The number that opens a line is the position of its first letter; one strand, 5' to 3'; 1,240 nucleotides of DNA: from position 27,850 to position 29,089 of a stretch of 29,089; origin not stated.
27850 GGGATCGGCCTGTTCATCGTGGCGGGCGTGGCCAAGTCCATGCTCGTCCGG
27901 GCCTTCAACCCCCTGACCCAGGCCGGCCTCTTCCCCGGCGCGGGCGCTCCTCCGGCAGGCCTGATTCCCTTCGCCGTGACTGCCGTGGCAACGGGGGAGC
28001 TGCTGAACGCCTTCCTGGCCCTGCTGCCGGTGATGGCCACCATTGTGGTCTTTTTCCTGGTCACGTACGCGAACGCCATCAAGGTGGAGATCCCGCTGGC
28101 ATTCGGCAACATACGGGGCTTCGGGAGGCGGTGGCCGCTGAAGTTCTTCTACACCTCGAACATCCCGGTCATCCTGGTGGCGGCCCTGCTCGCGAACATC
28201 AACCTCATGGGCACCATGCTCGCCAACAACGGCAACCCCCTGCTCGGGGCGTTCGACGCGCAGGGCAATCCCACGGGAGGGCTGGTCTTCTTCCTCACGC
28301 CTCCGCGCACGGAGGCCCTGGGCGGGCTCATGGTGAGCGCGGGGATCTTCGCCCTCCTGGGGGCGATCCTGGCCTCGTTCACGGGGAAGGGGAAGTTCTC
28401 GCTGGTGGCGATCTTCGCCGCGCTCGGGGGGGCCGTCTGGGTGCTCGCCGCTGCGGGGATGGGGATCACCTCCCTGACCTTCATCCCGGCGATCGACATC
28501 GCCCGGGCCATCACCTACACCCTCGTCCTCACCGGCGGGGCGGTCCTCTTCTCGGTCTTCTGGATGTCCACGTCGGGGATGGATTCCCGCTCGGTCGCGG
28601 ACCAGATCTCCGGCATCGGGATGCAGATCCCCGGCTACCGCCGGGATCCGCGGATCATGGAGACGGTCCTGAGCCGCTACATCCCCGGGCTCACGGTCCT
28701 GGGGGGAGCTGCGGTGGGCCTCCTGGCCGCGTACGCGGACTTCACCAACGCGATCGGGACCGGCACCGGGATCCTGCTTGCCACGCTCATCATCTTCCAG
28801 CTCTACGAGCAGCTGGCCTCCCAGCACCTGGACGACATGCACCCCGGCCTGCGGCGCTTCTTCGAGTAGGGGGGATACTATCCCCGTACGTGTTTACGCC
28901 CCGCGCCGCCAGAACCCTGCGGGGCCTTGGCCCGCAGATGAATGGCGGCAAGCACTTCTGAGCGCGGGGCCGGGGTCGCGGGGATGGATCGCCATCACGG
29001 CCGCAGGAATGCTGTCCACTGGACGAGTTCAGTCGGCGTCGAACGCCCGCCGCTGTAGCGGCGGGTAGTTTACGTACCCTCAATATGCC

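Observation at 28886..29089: IS605-like mini-element inside a MITE: its putative TnpB guide matches another MITE copy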

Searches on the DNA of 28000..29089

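Call 5: search_rna_families(source=window, start=28000, end=29089, threshold=evalue, max_evalue=10)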
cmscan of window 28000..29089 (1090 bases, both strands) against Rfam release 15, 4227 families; matches with E-value up to 10: 6.
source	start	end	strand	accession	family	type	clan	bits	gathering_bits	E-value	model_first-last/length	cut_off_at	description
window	28912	28987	+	RF04080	mir-762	Gene; miRNA;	-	21.2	80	4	1-75/75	no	mir-762 microRNA precursor family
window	28239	28317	+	RF02466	Ms_AS-8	Gene; sRNA;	-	18.9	48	0.5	1-74/74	no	Actinobacteria sRNA Ms_AS-8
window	28428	28518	+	RF03505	mir-9128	Gene; miRNA;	-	17.9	53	5.6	1-95/95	no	mir-9128 microRNA precursor family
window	28996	29066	-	RF02889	Sr006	Gene; sRNA;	-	17.1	100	5.6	1-124/124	no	Pseudomonas sRNA 6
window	28758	28797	-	RF01119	sR32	Gene; snRNA; snoRNA; CD-box;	-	13.4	40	0.87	1-57/57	no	Small nucleolar RNA sR32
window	28808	28939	-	RF01703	Dictyoglomi-1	Gene; sRNA;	-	12.6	150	4.5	1-236/236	no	Dictyoglomi-1 RNA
